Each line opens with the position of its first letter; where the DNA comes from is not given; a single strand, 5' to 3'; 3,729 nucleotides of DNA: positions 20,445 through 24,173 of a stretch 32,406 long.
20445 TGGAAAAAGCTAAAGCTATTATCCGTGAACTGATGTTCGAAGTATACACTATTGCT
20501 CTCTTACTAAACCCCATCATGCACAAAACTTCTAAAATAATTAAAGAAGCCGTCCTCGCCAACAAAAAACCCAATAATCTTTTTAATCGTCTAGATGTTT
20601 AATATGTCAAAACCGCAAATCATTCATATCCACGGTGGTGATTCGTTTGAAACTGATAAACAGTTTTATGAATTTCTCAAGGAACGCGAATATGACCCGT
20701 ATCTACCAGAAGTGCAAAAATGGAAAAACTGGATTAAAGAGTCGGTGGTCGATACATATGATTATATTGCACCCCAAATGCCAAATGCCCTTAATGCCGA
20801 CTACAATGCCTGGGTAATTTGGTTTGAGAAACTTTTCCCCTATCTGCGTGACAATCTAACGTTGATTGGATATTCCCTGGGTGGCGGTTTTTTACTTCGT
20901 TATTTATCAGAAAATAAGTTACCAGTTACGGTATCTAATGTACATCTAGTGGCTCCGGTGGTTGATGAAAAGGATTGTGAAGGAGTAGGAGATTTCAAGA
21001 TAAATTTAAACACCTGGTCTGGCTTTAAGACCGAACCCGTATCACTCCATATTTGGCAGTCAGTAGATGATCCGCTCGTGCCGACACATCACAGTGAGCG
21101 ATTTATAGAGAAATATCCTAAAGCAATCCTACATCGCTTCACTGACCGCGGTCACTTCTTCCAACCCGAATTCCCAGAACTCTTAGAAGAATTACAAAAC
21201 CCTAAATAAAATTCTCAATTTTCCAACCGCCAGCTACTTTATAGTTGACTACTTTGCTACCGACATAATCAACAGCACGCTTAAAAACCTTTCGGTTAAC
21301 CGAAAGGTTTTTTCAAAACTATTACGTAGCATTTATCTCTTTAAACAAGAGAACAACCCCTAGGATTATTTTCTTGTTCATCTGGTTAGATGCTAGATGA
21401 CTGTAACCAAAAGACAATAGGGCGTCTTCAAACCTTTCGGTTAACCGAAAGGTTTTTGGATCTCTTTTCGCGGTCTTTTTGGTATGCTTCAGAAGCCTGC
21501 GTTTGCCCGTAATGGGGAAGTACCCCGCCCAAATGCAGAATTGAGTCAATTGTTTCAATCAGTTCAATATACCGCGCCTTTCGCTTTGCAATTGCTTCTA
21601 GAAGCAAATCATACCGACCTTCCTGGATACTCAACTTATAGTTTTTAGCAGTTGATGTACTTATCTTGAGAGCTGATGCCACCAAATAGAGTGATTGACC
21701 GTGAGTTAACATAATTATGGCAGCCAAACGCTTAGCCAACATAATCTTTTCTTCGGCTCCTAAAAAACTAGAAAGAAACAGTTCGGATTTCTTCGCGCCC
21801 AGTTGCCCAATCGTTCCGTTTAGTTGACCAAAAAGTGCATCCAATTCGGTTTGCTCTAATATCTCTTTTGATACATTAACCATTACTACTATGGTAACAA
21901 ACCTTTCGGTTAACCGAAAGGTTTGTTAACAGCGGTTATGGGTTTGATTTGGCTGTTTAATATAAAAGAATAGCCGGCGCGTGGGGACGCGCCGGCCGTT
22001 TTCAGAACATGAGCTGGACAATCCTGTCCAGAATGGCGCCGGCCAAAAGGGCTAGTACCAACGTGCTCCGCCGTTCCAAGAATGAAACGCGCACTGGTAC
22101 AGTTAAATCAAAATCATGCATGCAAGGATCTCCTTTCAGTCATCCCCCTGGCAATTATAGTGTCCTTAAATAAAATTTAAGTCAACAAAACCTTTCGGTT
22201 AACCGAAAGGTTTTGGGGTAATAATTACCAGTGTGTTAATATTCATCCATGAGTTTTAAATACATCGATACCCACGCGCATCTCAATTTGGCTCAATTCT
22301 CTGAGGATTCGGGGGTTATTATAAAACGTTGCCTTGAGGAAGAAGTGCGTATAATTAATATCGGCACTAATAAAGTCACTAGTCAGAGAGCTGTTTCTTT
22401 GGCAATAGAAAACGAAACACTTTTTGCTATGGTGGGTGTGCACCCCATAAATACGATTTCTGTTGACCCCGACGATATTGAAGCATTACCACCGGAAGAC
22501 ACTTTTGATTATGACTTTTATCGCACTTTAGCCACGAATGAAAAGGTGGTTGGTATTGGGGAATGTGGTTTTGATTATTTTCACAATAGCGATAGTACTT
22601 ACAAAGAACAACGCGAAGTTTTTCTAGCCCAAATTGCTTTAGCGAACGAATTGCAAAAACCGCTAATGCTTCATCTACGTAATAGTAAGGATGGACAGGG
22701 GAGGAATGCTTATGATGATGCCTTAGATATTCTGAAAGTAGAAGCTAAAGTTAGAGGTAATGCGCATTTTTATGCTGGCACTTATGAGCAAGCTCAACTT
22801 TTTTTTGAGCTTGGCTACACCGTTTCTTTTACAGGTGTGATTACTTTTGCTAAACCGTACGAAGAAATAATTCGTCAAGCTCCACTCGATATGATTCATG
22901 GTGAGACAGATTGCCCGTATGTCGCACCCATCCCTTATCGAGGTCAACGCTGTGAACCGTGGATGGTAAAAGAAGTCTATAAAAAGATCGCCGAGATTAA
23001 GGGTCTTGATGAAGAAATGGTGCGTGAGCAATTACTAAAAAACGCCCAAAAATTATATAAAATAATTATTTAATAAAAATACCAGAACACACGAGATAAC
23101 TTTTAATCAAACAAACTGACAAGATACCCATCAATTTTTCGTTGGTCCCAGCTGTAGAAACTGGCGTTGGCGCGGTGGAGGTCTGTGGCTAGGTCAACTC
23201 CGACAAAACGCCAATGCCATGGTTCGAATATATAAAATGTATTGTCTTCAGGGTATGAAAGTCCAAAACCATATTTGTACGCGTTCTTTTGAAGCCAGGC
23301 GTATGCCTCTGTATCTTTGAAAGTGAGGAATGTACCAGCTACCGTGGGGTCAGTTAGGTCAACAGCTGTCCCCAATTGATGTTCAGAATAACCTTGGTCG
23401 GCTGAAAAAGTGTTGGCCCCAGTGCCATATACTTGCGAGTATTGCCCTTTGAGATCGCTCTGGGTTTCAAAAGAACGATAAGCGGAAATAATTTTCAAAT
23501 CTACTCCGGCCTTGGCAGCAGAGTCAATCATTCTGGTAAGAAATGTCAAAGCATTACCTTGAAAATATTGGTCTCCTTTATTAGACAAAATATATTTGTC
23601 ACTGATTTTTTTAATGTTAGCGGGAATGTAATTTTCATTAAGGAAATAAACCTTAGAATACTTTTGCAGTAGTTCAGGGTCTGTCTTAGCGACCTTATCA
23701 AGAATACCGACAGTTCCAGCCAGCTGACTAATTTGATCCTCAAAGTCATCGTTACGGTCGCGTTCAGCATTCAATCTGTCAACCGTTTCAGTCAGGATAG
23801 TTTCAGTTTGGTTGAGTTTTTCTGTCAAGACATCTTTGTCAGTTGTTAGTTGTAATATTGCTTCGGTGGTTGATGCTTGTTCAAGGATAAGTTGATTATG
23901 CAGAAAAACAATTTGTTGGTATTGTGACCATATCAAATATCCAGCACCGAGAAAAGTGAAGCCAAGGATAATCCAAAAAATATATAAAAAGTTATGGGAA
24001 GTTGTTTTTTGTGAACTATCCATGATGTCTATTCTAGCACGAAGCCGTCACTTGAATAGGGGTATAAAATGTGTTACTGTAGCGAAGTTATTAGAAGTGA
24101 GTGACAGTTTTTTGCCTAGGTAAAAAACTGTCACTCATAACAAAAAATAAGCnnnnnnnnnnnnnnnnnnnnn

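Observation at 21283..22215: Four copies of a 24-bp perfect palindrome centred on GTTAAC surround a TrpR-like regulator gene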

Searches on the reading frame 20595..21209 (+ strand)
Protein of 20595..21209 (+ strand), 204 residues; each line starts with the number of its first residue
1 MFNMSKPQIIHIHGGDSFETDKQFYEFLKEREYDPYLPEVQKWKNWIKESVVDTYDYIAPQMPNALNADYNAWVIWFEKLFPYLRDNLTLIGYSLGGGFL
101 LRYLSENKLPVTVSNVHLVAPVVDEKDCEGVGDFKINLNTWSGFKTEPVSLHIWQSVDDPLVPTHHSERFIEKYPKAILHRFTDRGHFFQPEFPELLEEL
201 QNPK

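Call 6: search_protein_families(library=pfam, proteins=[window:20595-21209:+], max_evalue=0.1)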
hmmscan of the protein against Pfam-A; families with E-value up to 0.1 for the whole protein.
window:20595-21209:+ (204 aa): 4 families
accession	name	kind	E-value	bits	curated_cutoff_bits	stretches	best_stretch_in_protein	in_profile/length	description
PF00561.26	Abhydrolase_1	-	1.1e-07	32.2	25.8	1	69-121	54-102/245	alpha/beta hydrolase fold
PF06821.19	Ser_hydrolase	-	1.3e-06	28.9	22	1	42-188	14-154/172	Serine hydrolase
PF12697.13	Abhydrolase_6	-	0.00099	20.3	26.3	0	138-198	156-215/217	Alpha/beta hydrolase family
PF12146.15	Hydrolase_4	-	0.02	14.7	27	0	84-126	76-114/239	Serine aminopeptidase, S33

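Call 9: search_protein_families(library=ncbifam, proteins=[window:20595-21209:+], max_evalue=1)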
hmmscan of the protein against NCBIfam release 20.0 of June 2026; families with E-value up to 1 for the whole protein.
window:20595-21209:+ (204 aa): 2 families
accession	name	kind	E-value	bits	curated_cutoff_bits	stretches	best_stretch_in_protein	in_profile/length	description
TIGR03343.1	biphenyl_bphD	equivalog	0.091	12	462.15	1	153-195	229-270/282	2-hydroxy-6-oxo-6-phenylhexa-2,4-dienoate hydrolase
NF045632.1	hydroxlase_HsaD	equivalog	0.2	10.6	400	0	151-193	235-276/290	4,5:9,10-diseco-3-hydroxy-5,9,17-trioxoandrosta-1(10),2-diene-4-oate hydrolase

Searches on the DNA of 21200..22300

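Call 73: search_rna_families(source=window, start=21200, end=22300, threshold=evalue, max_evalue=1)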
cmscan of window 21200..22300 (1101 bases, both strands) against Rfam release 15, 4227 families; matches with E-value up to 1: 5.
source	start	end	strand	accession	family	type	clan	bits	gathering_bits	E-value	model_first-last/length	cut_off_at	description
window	22153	22222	+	RF02064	STnc370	Gene; sRNA;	-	25.7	54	0.74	1-71/71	no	Enterobacterial sRNA STnc370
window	21928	21996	+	RF01686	Acido-1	Gene; sRNA;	-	24.5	50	0.031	1-64/64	no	Acido-1 RNA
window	21334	21461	+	RF00515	PyrR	Cis-reg;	-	24.2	54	0.84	1-115/115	no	PyrR binding site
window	21892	21964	+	RF02351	psRNA14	Gene; sRNA;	-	21.8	60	0.7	1-84/84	no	Proteobacteria sRNA psRNA14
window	21830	21924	+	RF02384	FasX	Gene; sRNA;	-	20.9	100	0.64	1-205/205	no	FasX small RNA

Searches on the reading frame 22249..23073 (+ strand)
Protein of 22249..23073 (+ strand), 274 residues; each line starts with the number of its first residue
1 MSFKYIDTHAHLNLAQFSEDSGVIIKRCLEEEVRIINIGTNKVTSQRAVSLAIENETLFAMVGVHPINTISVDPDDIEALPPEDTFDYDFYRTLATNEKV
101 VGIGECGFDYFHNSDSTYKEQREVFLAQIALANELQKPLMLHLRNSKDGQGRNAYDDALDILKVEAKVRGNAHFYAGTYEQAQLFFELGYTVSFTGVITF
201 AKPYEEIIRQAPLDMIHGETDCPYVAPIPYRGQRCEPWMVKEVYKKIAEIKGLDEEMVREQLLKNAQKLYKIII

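Call 6: search_protein_families(library=pfam, proteins=[window:22249-23073:+], max_evalue=0.1)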
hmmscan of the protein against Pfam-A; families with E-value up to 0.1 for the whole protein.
window:22249-23073:+ (274 aa): 1 family
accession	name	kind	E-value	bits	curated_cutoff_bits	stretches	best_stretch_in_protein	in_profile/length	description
PF01026.27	TatD_DNase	-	6.5e-66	222.7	27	1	6-271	1-253/253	TatD related DNase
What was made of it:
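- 22249..23073 (+): tatD (TatD/YchF-family metal-dependent nuclease), the inferred target gene. PF01026 at E 6.5e-66 (call 6).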

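Call 9: search_protein_families(library=ncbifam, proteins=[window:22249-23073:+], max_evalue=1)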
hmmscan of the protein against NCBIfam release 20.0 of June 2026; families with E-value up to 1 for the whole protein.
window:22249-23073:+ (274 aa): 5 families
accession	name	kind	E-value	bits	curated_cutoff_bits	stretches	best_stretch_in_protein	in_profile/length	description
TIGR00010.1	TIGR00010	subfamily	1.4e-61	208.2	206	1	5-271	1-252/253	YchF/TatD family DNA exonuclease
NF008075.0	PRK10812.1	equivalog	8.7e-36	123.5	438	1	6-272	4-256/265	metal-dependent hydrolase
NF008522.0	PRK11449.1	equivalog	6.4e-30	104.1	481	1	1-272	1-258/259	metal-dependent hydrolase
NF007745.0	PRK10425.1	equivalog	7.4e-28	97.5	395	1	10-272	6-258/260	3'-5' ssDNA/RNA exonuclease TatD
NF041926.1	QatD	equivalog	2.5e-19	69.3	230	1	7-269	1-239/239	Qat anti-phage system TatD family nuclease QatD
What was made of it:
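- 22249..23073 (+): TIGR00010 scores 208 bits against a cutoff of 206 (call 9).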

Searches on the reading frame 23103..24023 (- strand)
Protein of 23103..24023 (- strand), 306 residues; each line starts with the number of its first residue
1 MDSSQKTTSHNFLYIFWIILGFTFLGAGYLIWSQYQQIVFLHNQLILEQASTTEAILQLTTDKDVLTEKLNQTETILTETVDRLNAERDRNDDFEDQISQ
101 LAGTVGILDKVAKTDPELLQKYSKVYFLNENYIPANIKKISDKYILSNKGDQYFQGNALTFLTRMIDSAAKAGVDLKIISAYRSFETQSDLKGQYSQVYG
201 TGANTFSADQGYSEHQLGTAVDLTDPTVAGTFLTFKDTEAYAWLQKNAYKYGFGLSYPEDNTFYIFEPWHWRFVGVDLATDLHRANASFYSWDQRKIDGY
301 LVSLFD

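Call 6: search_protein_families(library=pfam, proteins=[window:23103-24023:-], max_evalue=0.1)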
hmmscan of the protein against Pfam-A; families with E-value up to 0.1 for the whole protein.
window:23103-24023:- (306 aa): 3 families
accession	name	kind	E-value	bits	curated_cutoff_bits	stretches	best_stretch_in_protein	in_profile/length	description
PF02557.22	VanY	-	1.2e-32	113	25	1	154-275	4-131/132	D-alanyl-D-alanine carboxypeptidase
PF05130.17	FlgN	-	0.052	14.4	30.5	1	46-126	30-98/147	FlgN protein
PF05951.18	Peptidase_M15_2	-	0.072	13.3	27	0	121-198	19-96/153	Bacterial protein of unknown function (DUF882)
